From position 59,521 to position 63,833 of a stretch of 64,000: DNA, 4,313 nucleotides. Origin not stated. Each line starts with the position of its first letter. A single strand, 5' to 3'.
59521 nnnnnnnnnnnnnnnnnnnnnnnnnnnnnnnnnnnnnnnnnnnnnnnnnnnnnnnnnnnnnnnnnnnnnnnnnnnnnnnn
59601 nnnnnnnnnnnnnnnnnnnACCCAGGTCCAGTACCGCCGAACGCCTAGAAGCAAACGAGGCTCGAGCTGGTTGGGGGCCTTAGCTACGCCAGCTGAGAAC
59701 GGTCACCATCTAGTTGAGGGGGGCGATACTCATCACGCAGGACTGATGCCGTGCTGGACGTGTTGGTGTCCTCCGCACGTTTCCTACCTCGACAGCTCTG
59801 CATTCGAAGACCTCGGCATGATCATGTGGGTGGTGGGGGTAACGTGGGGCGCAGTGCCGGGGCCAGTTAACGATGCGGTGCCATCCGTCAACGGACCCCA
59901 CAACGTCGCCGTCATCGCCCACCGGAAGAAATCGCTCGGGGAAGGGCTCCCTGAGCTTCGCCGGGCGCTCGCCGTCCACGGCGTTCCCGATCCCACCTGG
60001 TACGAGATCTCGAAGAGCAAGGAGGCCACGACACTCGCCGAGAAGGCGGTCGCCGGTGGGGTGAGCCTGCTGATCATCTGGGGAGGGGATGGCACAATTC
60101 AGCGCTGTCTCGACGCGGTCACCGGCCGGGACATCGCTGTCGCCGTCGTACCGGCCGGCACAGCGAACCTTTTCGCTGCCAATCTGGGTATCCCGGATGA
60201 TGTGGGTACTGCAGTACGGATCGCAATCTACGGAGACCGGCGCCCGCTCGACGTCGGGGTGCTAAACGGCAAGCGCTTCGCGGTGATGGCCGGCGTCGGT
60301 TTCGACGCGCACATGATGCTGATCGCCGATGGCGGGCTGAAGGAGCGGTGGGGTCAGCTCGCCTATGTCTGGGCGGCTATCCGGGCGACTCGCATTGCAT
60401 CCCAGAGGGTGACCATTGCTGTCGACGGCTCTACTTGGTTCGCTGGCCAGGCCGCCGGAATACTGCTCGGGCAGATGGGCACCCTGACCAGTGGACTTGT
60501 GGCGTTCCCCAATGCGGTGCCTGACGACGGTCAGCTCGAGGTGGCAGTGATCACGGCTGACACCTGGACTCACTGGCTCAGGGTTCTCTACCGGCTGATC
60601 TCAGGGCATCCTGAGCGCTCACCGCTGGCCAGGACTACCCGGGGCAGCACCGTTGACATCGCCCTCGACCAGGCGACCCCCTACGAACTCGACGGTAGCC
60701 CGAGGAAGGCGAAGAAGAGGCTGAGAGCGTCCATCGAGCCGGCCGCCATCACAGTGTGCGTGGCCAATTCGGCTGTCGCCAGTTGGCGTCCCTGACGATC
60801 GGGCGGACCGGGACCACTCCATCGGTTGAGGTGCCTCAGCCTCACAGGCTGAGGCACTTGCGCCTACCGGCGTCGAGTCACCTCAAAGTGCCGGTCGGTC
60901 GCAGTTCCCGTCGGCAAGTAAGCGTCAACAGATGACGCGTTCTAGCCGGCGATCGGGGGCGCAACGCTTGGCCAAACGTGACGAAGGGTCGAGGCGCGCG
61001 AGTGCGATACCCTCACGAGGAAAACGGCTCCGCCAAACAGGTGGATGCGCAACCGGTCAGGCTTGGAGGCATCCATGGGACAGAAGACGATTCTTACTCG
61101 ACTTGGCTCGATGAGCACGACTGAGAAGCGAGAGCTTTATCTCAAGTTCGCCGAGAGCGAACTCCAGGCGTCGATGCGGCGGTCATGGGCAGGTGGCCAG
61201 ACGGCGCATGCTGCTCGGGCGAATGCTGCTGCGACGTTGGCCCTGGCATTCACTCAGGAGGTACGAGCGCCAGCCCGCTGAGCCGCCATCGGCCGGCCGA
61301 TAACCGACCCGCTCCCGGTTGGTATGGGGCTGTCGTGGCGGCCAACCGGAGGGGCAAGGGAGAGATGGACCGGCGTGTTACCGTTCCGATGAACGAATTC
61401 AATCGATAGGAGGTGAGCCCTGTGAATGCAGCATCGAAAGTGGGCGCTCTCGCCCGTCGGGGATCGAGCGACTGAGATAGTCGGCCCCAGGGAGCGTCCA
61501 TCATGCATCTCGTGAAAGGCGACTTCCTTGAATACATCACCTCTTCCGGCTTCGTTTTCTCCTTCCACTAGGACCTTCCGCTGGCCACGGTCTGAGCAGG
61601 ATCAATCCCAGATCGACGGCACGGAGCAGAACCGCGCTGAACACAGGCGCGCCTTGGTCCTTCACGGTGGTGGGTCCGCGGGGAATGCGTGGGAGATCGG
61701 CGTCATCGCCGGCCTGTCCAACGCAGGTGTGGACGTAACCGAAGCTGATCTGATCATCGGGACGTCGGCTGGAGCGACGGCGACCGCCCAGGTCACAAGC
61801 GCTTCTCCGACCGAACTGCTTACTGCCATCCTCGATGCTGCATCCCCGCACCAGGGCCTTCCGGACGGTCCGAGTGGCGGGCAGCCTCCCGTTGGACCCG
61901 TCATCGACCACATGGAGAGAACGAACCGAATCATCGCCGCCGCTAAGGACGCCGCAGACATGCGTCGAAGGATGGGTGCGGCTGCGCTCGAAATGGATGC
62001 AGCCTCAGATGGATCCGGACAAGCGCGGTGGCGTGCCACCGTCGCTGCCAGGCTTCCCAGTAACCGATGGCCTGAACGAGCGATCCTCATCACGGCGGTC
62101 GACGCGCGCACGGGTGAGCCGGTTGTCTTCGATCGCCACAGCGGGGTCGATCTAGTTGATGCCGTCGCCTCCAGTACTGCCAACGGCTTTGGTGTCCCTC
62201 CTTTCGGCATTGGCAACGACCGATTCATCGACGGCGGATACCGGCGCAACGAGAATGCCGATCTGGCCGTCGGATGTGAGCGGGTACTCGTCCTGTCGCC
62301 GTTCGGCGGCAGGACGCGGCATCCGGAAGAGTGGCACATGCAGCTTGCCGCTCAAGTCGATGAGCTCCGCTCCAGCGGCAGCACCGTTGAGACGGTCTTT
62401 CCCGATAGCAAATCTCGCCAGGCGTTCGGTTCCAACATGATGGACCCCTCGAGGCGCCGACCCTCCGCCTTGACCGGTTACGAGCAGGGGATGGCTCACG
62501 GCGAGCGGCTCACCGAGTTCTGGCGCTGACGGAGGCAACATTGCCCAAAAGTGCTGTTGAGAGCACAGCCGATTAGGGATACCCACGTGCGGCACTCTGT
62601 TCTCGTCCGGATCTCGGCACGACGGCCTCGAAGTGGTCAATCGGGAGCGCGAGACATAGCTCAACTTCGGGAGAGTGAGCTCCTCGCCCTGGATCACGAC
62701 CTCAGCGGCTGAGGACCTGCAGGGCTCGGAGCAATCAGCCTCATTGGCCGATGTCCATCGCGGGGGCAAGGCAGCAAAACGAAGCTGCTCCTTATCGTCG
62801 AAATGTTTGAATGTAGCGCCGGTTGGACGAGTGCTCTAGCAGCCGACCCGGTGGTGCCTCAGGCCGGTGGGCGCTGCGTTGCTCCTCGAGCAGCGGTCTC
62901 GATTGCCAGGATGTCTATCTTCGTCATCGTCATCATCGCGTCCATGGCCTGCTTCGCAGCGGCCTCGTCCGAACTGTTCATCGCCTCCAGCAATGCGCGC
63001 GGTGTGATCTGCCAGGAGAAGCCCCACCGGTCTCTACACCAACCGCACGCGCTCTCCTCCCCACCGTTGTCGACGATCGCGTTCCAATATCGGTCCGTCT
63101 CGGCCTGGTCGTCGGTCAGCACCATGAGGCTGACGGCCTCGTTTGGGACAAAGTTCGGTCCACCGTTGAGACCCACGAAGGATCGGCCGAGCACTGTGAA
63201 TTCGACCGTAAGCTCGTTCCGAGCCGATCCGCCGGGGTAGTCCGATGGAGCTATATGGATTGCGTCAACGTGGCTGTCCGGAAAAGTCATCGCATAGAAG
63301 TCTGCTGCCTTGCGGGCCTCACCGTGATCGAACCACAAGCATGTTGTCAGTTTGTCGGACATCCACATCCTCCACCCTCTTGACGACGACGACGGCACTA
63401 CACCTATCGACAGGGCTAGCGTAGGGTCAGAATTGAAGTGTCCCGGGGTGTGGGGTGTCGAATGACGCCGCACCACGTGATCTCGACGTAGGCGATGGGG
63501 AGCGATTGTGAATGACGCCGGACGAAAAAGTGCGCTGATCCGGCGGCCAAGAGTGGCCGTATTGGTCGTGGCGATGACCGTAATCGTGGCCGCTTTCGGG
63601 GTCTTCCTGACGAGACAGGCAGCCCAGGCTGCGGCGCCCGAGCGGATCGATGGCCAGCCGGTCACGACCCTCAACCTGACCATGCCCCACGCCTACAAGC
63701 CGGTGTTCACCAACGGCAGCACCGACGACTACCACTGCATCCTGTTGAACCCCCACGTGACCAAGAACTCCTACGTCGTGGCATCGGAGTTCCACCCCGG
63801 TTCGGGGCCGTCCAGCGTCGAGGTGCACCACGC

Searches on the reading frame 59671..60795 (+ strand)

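Call 13: search_protein_families(library=pfam, proteins=[window:59671-60795:+], max_evalue=0.001)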
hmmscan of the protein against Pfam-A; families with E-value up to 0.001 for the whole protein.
window:59671-60795:+ (374 aa): 3 families
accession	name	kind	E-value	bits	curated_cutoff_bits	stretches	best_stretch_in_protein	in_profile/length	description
PF00781.29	DAGK_cat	-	8.8e-20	71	23.6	1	92-196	18-123/125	Diacylglycerol kinase catalytic domain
PF19279.4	YegS_C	-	1.3e-15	57.9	27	1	209-363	5-157/158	YegS C-terminal NAD kinase beta sandwich-like domain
PF01513.26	NAD_kinase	-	3.9e-05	24.4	25.5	1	117-171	59-112/130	ATP-NAD kinase N-terminal domain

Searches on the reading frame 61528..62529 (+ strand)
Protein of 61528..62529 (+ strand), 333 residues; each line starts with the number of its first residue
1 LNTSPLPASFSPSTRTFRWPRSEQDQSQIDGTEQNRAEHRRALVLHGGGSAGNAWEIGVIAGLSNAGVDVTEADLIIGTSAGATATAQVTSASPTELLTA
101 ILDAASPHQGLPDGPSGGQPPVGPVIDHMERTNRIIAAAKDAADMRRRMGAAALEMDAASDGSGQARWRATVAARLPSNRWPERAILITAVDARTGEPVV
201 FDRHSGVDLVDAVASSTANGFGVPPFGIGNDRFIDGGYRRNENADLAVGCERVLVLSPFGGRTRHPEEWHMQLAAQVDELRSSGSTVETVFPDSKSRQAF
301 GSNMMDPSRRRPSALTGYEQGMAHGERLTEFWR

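Call 13: search_protein_families(library=pfam, proteins=[window:61528-62529:+], max_evalue=0.001)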
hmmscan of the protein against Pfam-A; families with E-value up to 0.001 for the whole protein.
window:61528-62529:+ (333 aa): 1 family
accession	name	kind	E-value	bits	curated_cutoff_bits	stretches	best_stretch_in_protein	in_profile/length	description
PF01734.28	Patatin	-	7.5e-12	46.3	27.7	1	43-247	1-190/191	Patatin-like phospholipase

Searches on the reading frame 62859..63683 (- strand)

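Call 13: search_protein_families(library=pfam, proteins=[window:62859-63683:-], max_evalue=0.001)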
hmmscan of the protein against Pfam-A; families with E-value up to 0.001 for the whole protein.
window:62859-63683:- (274 aa): 1 family
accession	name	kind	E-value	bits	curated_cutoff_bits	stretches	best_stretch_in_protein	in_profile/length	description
PF06983.19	3-dmu-9_3-mt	-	6.1e-45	152.9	24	1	111-227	2-116/116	3-demethylubiquinone-9 3-methyltransferase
